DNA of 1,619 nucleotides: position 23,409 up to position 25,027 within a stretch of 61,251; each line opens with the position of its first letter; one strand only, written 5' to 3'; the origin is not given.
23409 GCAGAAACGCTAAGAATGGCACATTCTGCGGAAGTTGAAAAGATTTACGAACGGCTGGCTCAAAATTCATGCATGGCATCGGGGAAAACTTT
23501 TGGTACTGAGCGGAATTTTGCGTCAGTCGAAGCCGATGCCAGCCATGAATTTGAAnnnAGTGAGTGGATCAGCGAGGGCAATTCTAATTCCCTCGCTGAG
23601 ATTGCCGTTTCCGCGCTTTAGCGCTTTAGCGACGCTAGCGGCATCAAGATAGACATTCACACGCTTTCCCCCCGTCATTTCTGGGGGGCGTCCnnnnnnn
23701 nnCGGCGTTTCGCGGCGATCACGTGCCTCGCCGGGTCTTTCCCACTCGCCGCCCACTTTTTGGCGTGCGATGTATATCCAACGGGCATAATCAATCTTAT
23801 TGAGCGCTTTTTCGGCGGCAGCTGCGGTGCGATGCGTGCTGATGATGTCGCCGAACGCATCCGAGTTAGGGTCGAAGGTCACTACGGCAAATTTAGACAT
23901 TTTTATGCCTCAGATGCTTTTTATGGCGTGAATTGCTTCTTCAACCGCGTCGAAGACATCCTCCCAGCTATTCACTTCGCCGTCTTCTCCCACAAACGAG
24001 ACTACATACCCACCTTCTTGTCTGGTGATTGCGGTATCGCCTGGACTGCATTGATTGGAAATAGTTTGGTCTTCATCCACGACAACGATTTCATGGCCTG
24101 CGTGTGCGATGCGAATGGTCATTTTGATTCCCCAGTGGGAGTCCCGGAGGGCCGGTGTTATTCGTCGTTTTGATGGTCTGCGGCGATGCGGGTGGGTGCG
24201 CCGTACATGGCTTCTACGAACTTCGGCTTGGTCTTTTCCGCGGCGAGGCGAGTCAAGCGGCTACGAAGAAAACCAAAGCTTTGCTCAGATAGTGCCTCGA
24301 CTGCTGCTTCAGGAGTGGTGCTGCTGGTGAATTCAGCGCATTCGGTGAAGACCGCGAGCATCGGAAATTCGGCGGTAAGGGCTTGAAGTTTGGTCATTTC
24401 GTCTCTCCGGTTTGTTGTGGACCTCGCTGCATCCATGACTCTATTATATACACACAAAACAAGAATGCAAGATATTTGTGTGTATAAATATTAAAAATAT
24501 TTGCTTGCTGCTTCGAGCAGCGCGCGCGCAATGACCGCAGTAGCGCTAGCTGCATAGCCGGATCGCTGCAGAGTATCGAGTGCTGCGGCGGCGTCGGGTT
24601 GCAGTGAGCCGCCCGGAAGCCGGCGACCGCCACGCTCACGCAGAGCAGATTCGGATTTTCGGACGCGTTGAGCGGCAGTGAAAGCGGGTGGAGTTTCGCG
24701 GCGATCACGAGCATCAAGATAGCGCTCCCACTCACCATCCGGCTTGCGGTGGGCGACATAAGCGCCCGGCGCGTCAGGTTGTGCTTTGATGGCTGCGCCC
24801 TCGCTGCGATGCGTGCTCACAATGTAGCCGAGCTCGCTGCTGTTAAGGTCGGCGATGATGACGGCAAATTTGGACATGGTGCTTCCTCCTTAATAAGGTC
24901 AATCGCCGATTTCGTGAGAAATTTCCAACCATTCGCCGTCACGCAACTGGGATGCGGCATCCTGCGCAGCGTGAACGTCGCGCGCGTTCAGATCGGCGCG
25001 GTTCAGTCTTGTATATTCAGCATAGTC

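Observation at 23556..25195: Two paralogous mini-operons have duplicated promoter/5'UTR, orthogonal palindromic operators and MSKFAV/RHH-like terminal genes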

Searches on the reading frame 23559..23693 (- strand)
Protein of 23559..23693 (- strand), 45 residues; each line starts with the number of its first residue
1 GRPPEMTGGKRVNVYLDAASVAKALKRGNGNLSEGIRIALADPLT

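Call 111: find_related_loci(query=A8, collection=viral_contigs, flank=2500)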
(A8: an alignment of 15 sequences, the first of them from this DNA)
Query A8 (45 aa) in viral_contigs; peptide patterns used: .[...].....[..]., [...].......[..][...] (x = any residue, [..] = any of these).
108 stretches matched a pattern; 80 encode a relative of the query (tblastn E <= 1e-3); 80 distinct loci.
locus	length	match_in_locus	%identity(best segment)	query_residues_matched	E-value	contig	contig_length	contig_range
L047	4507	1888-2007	78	1-40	2e-16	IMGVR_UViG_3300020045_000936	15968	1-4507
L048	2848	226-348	78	1-41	3e-16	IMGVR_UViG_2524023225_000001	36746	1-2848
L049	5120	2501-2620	78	1-40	5e-16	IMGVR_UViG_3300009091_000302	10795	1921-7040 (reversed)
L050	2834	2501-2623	73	1-41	2e-15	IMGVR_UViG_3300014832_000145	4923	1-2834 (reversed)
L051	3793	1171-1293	71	1-41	3e-15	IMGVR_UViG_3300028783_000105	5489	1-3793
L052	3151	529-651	71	1-41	3e-15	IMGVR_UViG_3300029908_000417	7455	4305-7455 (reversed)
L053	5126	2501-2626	71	1-42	5e-15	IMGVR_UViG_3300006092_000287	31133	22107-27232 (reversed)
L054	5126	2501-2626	67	1-42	7e-15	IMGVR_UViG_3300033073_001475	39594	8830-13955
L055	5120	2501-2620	75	1-40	6e-15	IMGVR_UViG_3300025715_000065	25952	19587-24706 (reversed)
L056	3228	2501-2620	70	1-40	8e-15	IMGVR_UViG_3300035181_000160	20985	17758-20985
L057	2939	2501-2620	75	1-40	1e-14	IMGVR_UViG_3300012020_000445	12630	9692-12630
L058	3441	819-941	71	1-41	9e-15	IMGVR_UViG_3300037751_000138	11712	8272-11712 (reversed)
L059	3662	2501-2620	70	1-40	8e-15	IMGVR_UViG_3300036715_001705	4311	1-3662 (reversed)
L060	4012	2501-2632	64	1-44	1e-14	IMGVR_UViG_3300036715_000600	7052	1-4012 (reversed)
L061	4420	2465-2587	71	1-41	1e-14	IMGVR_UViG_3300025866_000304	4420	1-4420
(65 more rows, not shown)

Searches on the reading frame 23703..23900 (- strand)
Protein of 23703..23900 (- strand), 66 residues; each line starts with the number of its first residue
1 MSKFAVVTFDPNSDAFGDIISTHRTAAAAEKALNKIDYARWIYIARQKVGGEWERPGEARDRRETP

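Call 32: search_protein_representatives(alignment_id=A3)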
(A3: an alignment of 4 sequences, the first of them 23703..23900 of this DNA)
Query: 4 sequences, 64 profile positions. Proteins with E-value up to 0.001 (for the whole library): 35; up to 1e-10: 16; up to 1e-30: 1. The best 35 are listed.
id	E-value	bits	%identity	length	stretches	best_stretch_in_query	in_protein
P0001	1.2e-32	127.8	-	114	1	1-64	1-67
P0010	3.1e-27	110.5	-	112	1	1-63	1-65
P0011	1.7e-26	108.1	-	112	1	1-64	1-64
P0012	1.7e-24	101.7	-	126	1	3-62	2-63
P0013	2.5e-24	101.2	-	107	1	3-62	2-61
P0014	9.4e-22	92.9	-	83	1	3-61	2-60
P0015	3.3e-19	84.7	-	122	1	1-63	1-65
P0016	7.4e-18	80.4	-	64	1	4-61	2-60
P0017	1.3e-17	79.6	-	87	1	2-61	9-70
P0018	2.4e-16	75.6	-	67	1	1-62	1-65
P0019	2.1e-15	72.5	-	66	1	4-61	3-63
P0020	6.0e-15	71.1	-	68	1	1-62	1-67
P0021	8.6e-14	67.4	-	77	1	3-54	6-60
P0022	1.1e-13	67.1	-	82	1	1-62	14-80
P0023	1.1e-12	63.9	-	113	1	1-62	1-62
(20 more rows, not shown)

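Call 67: find_related_loci(query=A3, collection=viral_contigs, flank=3000)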
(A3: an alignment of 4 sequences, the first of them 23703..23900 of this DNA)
Query A3 (66 aa) in viral_contigs; peptide patterns used: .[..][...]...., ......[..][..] (x = any residue, [..] = any of these).
301 stretches matched a pattern; 2 encode a relative of the query (tblastn E <= 1e-3); 2 distinct loci.
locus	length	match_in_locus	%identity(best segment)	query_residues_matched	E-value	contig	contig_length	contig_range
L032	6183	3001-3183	55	1-64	3e-17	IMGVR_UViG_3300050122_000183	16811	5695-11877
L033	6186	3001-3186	43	1-65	9e-11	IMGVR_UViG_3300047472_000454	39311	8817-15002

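Call 68: find_related_loci(query=A3, collection=genome_contigs, flank=3000)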
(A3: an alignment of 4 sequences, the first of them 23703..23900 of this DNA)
Query A3 (66 aa) in genome_contigs; peptide patterns used: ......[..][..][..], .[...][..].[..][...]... (x = any residue, [..] = any of these).
92 stretches matched a pattern; 1 encode a relative of the query (tblastn E <= 1e-3); 1 distinct loci.
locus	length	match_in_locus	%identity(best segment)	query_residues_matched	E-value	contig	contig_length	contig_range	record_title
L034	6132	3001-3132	47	14-58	7e-6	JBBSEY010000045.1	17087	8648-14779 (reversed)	MAG: Gemmatimonadales bacterium isolate LS1_sbin.66 LS1_sbin.66_K_950869_L_17087_cov_12.0000, whole genome shotgun seque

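Call 89: search_protein_families(library=phrogs, alignment_id=A6, max_evalue=0.01)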
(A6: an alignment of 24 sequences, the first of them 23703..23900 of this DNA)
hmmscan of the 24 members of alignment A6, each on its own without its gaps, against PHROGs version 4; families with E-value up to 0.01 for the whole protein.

A. member 1, window:23703-23900:- (66 aa): 0 families

B. families by the number of members that match (of 24 scanned): 1 family
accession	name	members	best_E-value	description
phrog_11449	-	1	0.0091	-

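Call 90: find_encoding_contigs(protein=P0012, flank=2500, max_places=2)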
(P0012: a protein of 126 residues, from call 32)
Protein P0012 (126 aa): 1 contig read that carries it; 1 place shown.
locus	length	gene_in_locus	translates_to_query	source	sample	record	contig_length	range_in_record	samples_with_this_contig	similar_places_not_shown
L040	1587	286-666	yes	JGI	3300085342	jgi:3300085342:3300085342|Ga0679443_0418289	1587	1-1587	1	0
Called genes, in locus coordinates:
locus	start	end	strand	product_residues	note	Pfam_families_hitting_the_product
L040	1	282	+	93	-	?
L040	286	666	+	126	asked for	-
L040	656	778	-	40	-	-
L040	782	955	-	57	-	-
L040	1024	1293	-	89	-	-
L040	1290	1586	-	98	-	?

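Call 91: find_encoding_contigs(protein=P0011, flank=2500, max_places=2)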
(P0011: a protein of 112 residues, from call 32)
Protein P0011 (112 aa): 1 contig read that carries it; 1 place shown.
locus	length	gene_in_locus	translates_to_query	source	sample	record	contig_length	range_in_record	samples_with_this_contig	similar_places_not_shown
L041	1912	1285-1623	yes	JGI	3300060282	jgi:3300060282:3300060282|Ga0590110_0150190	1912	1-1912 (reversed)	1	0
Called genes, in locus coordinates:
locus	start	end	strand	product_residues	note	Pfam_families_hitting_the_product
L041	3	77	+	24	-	?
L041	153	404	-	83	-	-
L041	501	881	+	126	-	-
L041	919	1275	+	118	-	-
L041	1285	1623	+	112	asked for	-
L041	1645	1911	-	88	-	?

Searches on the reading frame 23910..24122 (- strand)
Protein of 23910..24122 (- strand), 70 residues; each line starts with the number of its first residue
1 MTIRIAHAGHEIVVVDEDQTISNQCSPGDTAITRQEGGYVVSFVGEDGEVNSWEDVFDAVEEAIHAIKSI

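Call 4: search_protein_families(library=pfam, proteins=[window:23910-24122:-], max_evalue=1)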
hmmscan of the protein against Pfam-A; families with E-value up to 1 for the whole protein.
window:23910-24122:- (70 aa): 2 families
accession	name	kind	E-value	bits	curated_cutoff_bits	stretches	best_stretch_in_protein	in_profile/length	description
PF03721.20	UDPG_MGDP_dh_N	-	0.069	13.2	27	1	3-63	17-77/187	UDP-glucose/GDP-mannose dehydrogenase family, NAD binding domain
PF20696.2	UbiD_C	-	0.19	12.2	24.2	0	40-65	69-94/127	3-octaprenyl-4-hydroxybenzoate carboxy-lyase C-terminal domain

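Call 5: search_protein_families(library=phrogs, proteins=[window:23910-24122:-], max_evalue=1)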
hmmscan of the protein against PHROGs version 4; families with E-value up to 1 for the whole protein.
window:23910-24122:- (70 aa): 3 families
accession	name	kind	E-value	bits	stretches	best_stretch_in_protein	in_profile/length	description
phrog_9314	-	unknown function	0.002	19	1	5-54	92-143/168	-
phrog_35304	-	unknown function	0.035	15.2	1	5-67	23-84/92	-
phrog_28683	-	unknown function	0.23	11.7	1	11-59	41-89/244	-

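Call 61: find_homologous_proteins(query=window:23910-24122:-, max_evalue=0.01)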
Query window:23910-24122:- (70 aa): 2 proteins with E <= 0.01 among 2 candidates.
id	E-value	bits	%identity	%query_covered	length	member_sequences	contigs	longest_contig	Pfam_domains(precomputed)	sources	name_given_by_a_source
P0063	1.4e-38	147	100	100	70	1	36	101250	-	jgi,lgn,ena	-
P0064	3.6e-37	142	96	100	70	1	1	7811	-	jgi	jgi:hypothetical protein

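Call 80: search_solved_structures(query=window:23910-24122:-, max_evalue=10)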
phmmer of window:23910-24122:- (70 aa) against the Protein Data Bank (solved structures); distinct sequences matched with E-value up to 10: 2.
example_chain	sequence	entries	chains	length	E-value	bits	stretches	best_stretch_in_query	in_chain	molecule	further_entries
5zy8_B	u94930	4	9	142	0.65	13.7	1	36-60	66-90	3-hydroxyacyl-ACP dehydratase | (3R)-hydroxyacyl-ACP dehydratase subunit HadB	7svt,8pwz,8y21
4rlj_B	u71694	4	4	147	0.71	13.6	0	36-60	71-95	(3R)-hydroxyacyl-ACP dehydratase subunit HadB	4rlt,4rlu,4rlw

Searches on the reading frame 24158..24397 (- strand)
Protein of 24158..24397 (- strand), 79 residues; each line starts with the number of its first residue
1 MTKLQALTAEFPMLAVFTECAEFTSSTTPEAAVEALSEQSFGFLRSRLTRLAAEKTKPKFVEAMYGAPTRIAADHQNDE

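Call 4: search_protein_families(library=pfam, proteins=[window:24158-24397:-], max_evalue=1)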
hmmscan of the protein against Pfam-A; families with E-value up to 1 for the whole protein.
window:24158-24397:- (79 aa): 0 families

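Call 5: search_protein_families(library=phrogs, proteins=[window:24158-24397:-], max_evalue=1)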
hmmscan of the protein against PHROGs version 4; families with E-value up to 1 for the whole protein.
window:24158-24397:- (79 aa): 0 families

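Call 62: find_related_loci(query=window:24158-24397:-, collection=viral_contigs, flank=3000)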
Query window:24158-24397:- (79 aa) in viral_contigs; peptide patterns used: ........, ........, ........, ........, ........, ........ (x = any residue, [..] = any of these).
52 stretches matched a pattern, but none encodes a relative of the query by tblastn (E <= 1e-3).

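Call 79: search_solved_structures(query=window:24158-24397:-, max_evalue=10)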
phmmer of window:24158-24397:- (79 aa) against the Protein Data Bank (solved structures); distinct sequences matched with E-value up to 10: 3.
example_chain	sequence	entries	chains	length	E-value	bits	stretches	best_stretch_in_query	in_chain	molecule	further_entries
3etz_A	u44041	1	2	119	0.31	14.8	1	3-65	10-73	Adhesin A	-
3etw_A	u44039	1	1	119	0.38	14.5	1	3-65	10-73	Adhesin A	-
4ex5_A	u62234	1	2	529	1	13.2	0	41-67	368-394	Lysine--tRNA ligase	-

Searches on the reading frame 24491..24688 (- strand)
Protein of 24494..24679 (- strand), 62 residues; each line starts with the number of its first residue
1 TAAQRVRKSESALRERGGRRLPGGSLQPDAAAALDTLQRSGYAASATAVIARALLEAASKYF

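Call 97: search_protein_families(library=pfam, proteins=[window:24494-24679:-], max_evalue=10)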
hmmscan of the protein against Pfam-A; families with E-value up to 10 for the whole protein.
seq(62 aa): 0 families

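Call 123: find_related_loci(query=A10, collection=viral_contigs, flank=4000)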
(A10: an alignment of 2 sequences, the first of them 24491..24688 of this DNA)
Query A10 (65 aa) in viral_contigs; peptide patterns used: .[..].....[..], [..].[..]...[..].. (x = any residue, [..] = any of these).
201 stretches matched a pattern; 5 encode a relative of the query (tblastn E <= 1e-3); 5 distinct loci.
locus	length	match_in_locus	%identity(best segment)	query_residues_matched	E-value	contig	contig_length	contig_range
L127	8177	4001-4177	68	7-65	1e-17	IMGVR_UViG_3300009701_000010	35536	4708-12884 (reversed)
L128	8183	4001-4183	52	4-64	3e-16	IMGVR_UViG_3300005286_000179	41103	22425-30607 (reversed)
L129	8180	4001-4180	58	4-63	6e-15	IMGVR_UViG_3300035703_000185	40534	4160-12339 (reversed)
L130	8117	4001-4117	73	21-60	4e-12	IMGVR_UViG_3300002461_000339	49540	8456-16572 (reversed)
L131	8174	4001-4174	60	6-63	5e-11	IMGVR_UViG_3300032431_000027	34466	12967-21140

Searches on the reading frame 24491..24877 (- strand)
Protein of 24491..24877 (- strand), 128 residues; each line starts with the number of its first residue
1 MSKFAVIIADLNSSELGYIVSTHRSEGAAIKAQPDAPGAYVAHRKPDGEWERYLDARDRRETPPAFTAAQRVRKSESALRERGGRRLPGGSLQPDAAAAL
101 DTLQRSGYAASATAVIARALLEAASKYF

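Call 4: search_protein_families(library=pfam, proteins=[window:24491-24877:-], max_evalue=1)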
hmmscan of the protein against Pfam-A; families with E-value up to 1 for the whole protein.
window:24491-24877:- (128 aa): 0 families

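Call 5: search_protein_families(library=phrogs, proteins=[window:24491-24877:-], max_evalue=1)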
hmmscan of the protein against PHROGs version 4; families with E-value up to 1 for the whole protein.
window:24491-24877:- (128 aa): 0 families

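Call 15: search_solved_structures(query=window:24491-24877:-, max_evalue=10)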
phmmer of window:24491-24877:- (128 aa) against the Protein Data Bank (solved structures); distinct sequences matched with E-value up to 10: 3.
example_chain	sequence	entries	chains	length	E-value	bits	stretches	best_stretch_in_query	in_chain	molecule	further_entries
3lf1_A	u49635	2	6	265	0.033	17.7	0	69-115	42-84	Short Chain Oxidoreductase Q9HYA2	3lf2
8qzi_E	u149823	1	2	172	0.26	14.8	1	76-123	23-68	Phenolphthiocerol/phthiocerol polyketide synthase subunit C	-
4y5v_A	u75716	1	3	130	1.3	12.6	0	34-71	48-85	diabody 305 VH domain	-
